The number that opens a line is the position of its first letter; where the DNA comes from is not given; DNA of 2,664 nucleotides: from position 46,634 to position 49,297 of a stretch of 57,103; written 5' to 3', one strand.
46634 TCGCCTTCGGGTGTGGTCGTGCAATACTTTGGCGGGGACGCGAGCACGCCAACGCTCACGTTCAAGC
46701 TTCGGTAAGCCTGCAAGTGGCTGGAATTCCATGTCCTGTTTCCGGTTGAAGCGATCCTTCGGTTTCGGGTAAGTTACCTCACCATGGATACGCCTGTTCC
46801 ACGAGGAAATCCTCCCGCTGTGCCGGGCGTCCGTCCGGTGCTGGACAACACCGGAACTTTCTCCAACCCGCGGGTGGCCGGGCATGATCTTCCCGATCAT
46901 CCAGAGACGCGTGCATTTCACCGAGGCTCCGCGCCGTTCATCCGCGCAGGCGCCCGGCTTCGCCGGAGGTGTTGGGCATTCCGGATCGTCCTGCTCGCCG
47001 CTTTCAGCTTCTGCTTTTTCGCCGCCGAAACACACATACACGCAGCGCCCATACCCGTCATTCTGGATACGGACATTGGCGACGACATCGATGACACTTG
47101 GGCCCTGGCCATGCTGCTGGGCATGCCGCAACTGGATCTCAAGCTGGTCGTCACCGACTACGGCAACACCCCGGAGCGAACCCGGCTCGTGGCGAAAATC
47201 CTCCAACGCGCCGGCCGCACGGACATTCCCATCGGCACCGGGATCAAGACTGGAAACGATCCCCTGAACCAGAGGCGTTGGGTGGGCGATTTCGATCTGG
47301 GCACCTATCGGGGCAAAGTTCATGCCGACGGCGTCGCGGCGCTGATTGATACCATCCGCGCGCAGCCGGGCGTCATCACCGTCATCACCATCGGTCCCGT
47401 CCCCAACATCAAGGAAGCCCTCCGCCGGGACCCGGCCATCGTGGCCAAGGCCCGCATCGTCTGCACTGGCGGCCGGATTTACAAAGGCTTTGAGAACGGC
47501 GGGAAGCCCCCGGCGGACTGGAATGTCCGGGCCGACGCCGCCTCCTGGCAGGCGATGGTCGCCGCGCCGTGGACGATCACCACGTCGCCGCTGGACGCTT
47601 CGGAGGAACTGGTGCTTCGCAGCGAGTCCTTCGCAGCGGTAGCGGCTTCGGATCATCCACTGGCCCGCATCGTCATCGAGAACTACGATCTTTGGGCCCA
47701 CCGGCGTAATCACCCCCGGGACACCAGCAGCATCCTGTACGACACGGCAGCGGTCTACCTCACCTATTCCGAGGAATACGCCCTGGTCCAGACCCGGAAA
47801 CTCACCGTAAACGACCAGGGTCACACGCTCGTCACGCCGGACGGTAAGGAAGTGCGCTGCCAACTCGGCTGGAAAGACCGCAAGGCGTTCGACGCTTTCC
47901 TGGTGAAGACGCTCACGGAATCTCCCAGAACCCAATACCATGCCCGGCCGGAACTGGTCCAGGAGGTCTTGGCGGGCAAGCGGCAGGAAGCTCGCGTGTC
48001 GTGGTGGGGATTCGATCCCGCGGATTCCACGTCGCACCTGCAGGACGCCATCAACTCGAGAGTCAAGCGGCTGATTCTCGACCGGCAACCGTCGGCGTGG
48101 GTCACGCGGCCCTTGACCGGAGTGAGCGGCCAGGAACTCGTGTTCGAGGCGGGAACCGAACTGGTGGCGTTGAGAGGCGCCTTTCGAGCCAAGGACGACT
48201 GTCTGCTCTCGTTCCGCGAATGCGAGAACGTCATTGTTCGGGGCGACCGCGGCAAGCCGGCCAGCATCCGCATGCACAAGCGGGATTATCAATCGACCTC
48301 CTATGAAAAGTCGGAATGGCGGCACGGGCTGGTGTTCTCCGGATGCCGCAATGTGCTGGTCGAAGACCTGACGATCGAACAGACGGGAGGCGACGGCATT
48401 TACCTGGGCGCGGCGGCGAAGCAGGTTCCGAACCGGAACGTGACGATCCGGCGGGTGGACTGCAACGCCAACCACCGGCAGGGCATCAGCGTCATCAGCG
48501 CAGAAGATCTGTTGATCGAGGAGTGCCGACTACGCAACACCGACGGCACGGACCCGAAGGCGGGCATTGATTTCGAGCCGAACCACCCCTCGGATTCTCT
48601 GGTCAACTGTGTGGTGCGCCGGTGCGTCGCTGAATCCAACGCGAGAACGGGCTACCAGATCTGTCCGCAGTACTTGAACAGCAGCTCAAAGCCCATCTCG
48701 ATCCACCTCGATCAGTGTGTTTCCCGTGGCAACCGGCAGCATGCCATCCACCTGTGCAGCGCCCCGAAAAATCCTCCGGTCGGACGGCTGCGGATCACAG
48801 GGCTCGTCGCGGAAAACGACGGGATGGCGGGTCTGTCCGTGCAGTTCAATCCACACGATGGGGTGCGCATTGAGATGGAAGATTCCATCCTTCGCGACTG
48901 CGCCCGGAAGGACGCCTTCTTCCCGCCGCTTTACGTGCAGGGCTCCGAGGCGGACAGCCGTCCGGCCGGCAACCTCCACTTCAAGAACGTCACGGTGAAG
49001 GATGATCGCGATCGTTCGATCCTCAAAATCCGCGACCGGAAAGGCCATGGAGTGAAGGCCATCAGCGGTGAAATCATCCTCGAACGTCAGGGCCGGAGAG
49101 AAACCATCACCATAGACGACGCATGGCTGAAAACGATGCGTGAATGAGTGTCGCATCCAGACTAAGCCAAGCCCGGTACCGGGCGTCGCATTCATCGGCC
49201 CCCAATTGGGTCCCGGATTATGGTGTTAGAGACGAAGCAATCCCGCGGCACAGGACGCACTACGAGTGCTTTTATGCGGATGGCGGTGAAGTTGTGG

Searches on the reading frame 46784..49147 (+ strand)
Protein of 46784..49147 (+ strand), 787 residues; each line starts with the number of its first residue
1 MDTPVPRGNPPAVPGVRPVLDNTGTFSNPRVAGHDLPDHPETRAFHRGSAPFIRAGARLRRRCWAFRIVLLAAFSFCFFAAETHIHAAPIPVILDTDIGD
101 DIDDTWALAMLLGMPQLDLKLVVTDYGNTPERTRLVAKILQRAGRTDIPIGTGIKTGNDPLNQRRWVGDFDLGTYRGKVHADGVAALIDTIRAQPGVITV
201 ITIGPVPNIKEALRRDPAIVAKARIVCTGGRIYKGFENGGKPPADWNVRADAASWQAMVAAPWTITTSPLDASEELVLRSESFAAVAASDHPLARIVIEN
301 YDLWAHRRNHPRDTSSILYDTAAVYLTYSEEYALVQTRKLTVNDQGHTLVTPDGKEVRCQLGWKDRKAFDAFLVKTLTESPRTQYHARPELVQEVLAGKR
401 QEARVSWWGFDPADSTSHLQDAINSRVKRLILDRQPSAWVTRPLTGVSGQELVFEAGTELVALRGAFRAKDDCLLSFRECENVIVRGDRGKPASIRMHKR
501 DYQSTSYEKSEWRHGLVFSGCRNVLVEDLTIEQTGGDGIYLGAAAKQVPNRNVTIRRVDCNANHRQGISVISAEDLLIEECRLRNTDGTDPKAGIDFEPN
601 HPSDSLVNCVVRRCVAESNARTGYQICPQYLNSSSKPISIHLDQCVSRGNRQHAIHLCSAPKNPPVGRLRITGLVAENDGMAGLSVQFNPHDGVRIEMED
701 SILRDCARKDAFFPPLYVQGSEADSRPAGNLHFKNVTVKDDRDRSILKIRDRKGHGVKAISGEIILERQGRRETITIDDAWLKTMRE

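Call 92: search_protein_families(library=pfam, proteins=[window:46784-49147:+], max_evalue=0.001)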
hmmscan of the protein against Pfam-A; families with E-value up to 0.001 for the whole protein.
window:46784-49147:+ (787 aa): 2 families
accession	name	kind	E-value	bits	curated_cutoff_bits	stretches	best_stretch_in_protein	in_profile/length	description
PF01156.24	IU_nuc_hydro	-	6.9e-32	111.7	34.2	1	92-355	1-277/297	Inosine-uridine preferring nucleoside hydrolase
PF13229.12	Beta_helix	-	6.7e-10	39.3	25.9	1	512-657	22-144/158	Right handed beta helix region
